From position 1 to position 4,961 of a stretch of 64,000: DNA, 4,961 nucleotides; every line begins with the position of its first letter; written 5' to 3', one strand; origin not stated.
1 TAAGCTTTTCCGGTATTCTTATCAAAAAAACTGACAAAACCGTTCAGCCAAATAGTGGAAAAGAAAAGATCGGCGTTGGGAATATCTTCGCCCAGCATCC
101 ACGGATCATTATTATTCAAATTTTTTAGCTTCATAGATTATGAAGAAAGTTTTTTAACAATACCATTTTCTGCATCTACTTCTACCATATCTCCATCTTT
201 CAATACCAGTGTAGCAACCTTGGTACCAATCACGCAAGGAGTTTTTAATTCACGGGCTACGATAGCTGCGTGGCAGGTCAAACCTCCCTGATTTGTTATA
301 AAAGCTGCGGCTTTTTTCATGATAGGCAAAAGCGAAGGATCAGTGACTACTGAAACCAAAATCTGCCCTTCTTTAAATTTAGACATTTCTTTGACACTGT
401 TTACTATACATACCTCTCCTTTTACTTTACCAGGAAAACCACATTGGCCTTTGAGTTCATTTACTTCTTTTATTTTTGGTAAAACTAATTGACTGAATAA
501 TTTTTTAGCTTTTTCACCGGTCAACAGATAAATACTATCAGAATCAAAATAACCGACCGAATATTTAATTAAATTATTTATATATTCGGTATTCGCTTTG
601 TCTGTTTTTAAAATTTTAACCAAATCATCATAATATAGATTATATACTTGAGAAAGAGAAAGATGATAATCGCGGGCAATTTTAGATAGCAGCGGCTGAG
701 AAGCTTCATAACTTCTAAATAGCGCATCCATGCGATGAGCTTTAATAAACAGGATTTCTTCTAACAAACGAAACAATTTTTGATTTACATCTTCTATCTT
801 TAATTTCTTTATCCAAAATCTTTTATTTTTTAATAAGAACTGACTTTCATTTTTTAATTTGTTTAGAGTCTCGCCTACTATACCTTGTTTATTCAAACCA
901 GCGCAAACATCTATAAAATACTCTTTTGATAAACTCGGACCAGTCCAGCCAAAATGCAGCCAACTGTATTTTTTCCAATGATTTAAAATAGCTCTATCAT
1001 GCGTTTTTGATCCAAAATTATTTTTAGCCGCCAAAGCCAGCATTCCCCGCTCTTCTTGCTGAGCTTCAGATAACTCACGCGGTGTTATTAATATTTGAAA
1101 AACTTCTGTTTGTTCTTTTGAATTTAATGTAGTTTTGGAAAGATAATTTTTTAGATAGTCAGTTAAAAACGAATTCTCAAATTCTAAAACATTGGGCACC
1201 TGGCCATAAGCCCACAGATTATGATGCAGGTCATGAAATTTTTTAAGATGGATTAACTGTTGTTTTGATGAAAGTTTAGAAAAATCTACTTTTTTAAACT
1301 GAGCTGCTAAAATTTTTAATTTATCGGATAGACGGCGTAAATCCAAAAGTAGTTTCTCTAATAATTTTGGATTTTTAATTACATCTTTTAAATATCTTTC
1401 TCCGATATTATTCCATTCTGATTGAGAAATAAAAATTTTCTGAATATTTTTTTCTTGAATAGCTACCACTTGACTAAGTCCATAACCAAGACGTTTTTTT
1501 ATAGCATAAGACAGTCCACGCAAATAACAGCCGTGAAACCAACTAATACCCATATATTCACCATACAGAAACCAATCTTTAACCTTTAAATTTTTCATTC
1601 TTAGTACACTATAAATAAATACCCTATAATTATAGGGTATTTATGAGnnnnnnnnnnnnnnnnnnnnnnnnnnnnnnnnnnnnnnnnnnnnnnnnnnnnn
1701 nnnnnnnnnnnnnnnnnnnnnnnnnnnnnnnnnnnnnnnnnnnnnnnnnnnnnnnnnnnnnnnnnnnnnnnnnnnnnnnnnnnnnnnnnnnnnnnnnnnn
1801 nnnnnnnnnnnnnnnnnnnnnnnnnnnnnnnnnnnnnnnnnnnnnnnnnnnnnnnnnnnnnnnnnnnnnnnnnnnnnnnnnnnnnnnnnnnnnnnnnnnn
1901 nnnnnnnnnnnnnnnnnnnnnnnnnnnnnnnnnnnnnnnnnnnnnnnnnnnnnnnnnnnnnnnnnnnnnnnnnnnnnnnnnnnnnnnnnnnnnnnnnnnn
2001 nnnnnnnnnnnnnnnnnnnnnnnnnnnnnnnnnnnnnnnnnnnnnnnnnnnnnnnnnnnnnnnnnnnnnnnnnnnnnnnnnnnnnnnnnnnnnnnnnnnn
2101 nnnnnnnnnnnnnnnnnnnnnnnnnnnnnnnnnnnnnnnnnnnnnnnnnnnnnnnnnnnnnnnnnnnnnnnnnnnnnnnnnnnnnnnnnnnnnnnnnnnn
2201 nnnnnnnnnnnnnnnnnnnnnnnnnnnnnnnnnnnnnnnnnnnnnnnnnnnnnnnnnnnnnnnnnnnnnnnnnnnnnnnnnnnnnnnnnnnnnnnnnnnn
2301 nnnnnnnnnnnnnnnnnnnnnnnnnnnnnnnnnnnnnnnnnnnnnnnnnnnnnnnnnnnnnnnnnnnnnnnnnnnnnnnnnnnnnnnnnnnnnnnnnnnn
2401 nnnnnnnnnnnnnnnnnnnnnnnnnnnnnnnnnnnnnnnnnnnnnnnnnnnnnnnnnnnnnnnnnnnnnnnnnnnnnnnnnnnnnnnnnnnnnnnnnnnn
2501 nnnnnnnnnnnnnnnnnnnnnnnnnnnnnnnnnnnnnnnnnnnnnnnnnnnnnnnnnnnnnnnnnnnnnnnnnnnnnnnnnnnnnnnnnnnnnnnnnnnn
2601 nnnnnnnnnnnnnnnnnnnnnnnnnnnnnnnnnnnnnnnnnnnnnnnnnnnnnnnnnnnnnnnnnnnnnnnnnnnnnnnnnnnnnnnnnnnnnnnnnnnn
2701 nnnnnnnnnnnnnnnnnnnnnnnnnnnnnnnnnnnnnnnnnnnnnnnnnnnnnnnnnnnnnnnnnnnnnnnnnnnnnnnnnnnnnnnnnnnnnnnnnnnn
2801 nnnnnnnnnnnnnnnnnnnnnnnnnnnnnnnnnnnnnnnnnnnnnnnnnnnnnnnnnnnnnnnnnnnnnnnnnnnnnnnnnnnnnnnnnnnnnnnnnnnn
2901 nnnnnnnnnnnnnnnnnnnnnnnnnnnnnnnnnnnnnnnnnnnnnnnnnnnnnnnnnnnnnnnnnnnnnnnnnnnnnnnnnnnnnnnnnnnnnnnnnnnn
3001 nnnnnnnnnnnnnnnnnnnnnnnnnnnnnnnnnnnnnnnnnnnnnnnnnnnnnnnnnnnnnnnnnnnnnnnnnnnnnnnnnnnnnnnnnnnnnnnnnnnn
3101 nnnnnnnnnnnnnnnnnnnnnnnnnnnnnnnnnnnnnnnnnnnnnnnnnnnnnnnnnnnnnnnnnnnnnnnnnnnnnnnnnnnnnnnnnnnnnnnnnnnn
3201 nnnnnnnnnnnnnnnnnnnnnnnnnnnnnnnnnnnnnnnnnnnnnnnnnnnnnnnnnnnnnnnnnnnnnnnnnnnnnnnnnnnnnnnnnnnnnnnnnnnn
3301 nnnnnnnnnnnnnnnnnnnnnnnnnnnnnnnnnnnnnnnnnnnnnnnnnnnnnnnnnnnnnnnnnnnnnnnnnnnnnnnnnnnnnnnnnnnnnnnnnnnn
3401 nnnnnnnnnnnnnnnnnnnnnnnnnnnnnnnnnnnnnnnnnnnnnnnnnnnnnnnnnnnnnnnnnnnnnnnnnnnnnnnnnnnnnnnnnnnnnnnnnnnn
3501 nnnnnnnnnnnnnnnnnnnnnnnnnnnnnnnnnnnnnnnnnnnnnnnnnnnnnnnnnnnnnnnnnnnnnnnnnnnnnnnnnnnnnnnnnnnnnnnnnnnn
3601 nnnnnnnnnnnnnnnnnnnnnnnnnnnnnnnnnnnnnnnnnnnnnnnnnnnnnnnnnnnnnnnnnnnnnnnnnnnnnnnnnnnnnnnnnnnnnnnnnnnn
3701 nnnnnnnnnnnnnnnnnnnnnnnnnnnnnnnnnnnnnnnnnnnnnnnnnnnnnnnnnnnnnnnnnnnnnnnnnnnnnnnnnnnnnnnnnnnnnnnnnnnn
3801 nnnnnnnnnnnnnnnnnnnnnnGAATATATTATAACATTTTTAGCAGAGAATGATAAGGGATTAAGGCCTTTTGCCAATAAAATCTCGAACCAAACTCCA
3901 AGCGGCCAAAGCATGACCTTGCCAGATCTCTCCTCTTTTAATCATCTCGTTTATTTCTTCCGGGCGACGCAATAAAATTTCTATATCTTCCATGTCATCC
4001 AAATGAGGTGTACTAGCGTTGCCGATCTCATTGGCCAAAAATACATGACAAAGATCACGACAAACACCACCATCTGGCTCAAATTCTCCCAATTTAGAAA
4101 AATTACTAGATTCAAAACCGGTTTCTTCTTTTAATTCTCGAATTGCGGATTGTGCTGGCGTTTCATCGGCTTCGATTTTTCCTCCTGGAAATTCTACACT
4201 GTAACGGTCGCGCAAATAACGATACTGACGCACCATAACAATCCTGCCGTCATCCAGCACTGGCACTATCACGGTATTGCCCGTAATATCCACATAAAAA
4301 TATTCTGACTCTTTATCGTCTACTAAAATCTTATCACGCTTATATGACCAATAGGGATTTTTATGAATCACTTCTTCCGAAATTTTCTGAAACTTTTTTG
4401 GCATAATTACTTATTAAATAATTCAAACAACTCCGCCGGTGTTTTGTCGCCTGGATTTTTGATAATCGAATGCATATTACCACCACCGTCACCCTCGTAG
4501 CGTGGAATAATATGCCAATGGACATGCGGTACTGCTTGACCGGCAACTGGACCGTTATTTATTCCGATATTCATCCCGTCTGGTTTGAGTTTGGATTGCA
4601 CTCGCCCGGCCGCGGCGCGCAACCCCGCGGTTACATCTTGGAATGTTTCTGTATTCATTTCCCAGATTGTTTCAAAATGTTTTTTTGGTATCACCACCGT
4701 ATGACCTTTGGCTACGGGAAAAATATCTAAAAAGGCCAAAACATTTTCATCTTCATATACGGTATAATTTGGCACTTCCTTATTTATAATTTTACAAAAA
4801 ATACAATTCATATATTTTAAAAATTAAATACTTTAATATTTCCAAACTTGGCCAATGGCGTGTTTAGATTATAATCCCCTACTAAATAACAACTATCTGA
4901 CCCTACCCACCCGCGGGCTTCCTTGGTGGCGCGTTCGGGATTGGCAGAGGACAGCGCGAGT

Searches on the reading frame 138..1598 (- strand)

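Call 12: search_protein_families(library=pfam, proteins=[window:138-1598:-], max_evalue=0.0001)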
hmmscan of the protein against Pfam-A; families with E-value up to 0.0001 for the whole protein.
window:138-1598:- (486 aa): 1 family
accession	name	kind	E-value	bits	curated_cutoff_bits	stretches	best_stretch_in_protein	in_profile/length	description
PF00391.29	PEP-utilizers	-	3.6e-25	87.8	23.1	1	408-479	1-72/72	PEP-utilising enzyme, mobile domain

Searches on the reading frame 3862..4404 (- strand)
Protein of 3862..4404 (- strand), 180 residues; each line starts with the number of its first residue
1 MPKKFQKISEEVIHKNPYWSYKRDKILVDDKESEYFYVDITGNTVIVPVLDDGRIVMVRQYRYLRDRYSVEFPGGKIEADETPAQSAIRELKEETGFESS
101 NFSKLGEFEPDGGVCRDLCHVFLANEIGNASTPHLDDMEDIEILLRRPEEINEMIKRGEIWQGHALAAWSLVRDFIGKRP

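Call 12: search_protein_families(library=pfam, proteins=[window:3862-4404:-], max_evalue=0.0001)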
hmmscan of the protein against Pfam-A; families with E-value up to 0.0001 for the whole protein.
window:3862-4404:- (180 aa): 1 family
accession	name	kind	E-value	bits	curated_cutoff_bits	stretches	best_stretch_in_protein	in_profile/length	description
PF00293.34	NUDIX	-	2.5e-17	63.6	21.1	1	44-164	5-129/134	NUDIX domain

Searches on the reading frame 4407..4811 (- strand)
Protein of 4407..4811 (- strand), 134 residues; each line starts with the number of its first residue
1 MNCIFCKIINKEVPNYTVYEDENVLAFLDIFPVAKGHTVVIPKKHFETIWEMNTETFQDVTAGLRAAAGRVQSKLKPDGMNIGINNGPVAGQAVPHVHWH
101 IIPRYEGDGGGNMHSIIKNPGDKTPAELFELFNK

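Call 12: search_protein_families(library=pfam, proteins=[window:4407-4811:-], max_evalue=0.0001)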
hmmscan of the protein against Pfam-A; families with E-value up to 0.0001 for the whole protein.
window:4407-4811:- (134 aa): 2 families
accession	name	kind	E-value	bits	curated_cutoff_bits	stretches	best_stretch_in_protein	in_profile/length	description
PF01230.28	HIT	-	1.3e-27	96.7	21.5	1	11-106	2-97/98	HIT domain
PF11969.13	DcpS_C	-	1.3e-16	61.5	24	1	2-109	1-108/114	Scavenger mRNA decapping enzyme C-term binding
